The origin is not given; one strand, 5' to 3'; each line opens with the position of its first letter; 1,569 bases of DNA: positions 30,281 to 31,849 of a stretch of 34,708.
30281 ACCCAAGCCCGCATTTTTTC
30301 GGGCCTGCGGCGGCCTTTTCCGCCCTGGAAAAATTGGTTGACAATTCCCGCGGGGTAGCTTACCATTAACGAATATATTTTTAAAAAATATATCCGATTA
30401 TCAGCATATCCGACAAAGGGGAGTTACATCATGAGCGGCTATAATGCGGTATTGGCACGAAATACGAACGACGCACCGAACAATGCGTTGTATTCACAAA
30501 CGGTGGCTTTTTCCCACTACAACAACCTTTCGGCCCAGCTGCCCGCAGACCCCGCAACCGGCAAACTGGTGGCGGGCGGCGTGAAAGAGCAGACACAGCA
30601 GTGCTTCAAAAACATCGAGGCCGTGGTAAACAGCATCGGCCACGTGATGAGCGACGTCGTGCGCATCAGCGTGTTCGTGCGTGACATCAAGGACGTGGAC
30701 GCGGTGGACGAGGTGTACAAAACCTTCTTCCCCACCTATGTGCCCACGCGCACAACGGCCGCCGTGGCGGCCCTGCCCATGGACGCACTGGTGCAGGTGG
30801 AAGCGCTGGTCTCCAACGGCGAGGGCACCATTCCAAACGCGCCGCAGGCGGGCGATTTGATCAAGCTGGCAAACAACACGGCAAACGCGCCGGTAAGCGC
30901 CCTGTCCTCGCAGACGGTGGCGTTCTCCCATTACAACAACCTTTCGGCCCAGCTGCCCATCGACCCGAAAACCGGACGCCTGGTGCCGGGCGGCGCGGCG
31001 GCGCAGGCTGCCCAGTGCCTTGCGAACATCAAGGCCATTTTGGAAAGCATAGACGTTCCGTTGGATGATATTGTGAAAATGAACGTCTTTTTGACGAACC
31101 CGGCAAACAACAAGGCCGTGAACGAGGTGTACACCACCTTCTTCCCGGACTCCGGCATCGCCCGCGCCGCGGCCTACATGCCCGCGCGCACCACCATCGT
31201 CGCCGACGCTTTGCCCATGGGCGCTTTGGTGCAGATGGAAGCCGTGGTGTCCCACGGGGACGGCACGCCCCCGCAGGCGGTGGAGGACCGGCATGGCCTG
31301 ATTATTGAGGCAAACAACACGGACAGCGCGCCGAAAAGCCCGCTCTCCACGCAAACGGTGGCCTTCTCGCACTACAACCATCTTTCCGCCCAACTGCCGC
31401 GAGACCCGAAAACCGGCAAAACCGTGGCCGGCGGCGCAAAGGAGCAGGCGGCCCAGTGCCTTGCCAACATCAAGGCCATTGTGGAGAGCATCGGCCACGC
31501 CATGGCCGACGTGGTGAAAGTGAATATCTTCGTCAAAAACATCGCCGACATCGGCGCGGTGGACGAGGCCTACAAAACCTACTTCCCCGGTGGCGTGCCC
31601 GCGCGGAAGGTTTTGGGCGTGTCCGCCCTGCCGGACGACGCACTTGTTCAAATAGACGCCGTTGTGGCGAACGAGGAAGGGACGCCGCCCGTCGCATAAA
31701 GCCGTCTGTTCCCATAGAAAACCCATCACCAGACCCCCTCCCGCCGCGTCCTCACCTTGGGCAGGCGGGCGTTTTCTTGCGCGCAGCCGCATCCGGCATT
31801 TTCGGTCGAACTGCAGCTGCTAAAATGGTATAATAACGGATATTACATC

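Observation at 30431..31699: Single-chain triple RidA fusion (pseudo-trimer in one polypeptide)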

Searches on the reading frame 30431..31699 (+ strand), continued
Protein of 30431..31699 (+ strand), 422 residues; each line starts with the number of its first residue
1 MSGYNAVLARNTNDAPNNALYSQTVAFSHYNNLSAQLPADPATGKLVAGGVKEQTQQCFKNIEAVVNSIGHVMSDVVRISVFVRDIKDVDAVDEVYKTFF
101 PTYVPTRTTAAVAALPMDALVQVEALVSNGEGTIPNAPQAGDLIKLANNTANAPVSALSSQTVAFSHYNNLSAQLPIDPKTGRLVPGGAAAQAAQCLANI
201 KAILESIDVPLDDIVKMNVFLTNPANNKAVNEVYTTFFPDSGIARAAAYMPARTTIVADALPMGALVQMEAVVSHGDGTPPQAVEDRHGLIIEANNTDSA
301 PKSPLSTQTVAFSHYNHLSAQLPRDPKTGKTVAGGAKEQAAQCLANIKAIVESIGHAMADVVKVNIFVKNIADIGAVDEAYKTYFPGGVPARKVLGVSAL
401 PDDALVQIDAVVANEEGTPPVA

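Call 71: get_annotated_region(hit=H1, flank=5000)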
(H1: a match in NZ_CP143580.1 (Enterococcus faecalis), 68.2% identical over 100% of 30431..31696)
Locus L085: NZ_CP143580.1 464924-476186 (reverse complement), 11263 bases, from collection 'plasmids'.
description: Enterococcus faecalis strain IDRL-9065 plasmid unnamed1, complete sequence
organism: Enterococcus faecalis (NCBI taxid 1351)
taxonomy: Bacteria; Bacillota; Bacilli; Lactobacillales; Enterococcaceae; Enterococcus; Enterococcus faecalis
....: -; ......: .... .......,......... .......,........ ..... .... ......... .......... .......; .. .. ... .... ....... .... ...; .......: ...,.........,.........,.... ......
typing (MOB-suite, as given by PLSDB): conjugative; relaxase MOBP; mating-pair formation MPF_T
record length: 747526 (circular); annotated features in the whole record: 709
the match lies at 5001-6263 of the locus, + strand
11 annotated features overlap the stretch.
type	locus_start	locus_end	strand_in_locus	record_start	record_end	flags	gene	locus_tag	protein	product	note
CDS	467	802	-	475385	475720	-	-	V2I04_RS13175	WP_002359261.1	metalloregulator ArsR/SmtB family transcription factor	GO:0006355 - regulation of DNA-templated transcription [Evidence IEA]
CDS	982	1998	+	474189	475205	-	-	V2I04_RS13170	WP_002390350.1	NADP-dependent oxidoreductase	-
CDS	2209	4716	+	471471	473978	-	-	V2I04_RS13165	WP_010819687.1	family 20 glycosylhydrolase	GO:0005975 - carbohydrate metabolic process [Evidence IEA]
CDS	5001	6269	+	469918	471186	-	-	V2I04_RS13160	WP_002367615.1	RidA family protein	-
CDS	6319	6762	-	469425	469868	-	-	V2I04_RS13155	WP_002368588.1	MepB family protein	-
CDS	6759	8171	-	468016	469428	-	-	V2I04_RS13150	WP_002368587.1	PLP-dependent aminotransferase family protein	-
CDS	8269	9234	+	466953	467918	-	-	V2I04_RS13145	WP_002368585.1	ornithine cyclodeaminase family protein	-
CDS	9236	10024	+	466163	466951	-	-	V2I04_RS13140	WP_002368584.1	PhzF family phenazine biosynthesis protein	GO:0009058 - biosynthetic process [Evidence IEA]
CDS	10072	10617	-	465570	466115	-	-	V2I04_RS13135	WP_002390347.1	ATP-binding protein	GO:0009235 - cobalamin metabolic process [Evidence IEA]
CDS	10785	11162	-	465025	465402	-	-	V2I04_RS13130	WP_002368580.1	hypothetical protein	-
CDS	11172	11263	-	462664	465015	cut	-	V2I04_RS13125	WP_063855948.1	C39 family peptidase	-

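Call 72: get_annotated_region(hit=H7, flank=5000)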
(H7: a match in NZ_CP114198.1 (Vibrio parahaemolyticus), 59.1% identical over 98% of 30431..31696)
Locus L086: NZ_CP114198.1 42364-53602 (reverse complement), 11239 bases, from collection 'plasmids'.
description: Vibrio parahaemolyticus strain vp-HL-202005 plasmid pHLC, complete sequence
organism: Vibrio parahaemolyticus (NCBI taxid 670)
taxonomy: Bacteria; Pseudomonadota; Gammaproteobacteria; Vibrionales; Vibrionaceae; Vibrio; Vibrio parahaemolyticus
host: -; source: Penaeus vannamei,cell culture,Shrimp farm; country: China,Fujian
typing (MOB-suite, as given by PLSDB): non-mobilizable; replicon rep_cluster_1486
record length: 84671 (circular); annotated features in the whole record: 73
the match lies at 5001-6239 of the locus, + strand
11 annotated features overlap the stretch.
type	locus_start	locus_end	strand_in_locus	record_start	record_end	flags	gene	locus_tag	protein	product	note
CDS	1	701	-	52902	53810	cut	arcC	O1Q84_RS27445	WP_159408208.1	carbamate kinase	GO:0006520 - amino acid metabolic process [Evidence IEA]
CDS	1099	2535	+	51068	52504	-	-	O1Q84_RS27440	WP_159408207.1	APC family permease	-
CDS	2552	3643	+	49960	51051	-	aguA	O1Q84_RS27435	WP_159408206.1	agmatine deiminase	GO:0009446 - putrescine biosynthetic process [Evidence IEA]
CDS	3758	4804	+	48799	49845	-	argF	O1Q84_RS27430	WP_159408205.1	ornithine carbamoyltransferase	GO:0042450 - arginine biosynthetic process via ornithine [Evidence IEA]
CDS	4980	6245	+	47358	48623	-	-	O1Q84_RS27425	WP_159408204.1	RidA family protein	-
CDS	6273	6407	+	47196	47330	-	-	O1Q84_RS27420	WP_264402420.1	hypothetical protein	-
CDS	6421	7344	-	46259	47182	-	-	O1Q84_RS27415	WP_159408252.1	LpxL/LpxP family Kdo(2)-lipid IV(A) lauroyl/palmitoleoyl acyltransferase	GO:0009245 - lipid A biosynthetic process [Evidence IEA]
CDS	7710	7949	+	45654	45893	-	-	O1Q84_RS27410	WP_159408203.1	helix-turn-helix domain-containing protein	-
CDS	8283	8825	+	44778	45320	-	-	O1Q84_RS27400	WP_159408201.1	DUF4158 domain-containing protein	-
CDS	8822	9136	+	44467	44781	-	-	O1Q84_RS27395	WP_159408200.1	hypothetical protein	-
CDS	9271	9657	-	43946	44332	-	-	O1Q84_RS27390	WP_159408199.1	hypothetical protein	-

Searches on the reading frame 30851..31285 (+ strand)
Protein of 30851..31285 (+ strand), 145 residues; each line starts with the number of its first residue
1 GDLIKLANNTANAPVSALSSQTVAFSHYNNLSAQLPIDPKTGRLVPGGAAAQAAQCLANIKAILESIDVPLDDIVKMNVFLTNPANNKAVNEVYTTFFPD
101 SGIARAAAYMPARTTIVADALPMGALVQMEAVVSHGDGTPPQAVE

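Call 41: search_protein_families(library=ncbifam, proteins=[window:30851-31285:+], max_evalue=0.001)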
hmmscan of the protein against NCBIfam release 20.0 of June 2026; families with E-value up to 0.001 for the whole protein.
seq(145 aa): 3 families
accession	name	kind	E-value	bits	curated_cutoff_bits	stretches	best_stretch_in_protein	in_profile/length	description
TIGR00004.1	TIGR00004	subfamily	1.2e-24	86.9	106.25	1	9-133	5-123/125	Rid family detoxifying hydrolase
NF008490.0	PRK11401.1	equivalog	3e-14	53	222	1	20-133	18-125/129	enamine/imine deaminase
TIGR03610.1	RutC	equivalog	3.8e-11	43.2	169.1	1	11-106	11-105/127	pyrimidine utilization protein C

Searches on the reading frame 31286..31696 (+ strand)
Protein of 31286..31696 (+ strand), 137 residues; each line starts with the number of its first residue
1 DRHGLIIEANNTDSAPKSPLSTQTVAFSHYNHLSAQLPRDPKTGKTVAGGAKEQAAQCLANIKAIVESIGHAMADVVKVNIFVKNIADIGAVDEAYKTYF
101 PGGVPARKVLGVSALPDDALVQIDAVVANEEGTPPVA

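Call 41: search_protein_families(library=ncbifam, proteins=[window:31286-31696:+], max_evalue=0.001)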
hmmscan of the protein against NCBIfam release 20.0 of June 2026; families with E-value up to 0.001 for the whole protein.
seq(137 aa): 3 families
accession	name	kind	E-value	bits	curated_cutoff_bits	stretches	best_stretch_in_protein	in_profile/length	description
TIGR00004.1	TIGR00004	subfamily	4.5e-27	94.7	106.25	1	11-128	5-124/125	Rid family detoxifying hydrolase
TIGR03610.1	RutC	equivalog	8.9e-16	58.1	169.1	1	13-126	11-123/127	pyrimidine utilization protein C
NF008490.0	PRK11401.1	equivalog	1.3e-15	57.4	222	1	22-127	18-125/129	enamine/imine deaminase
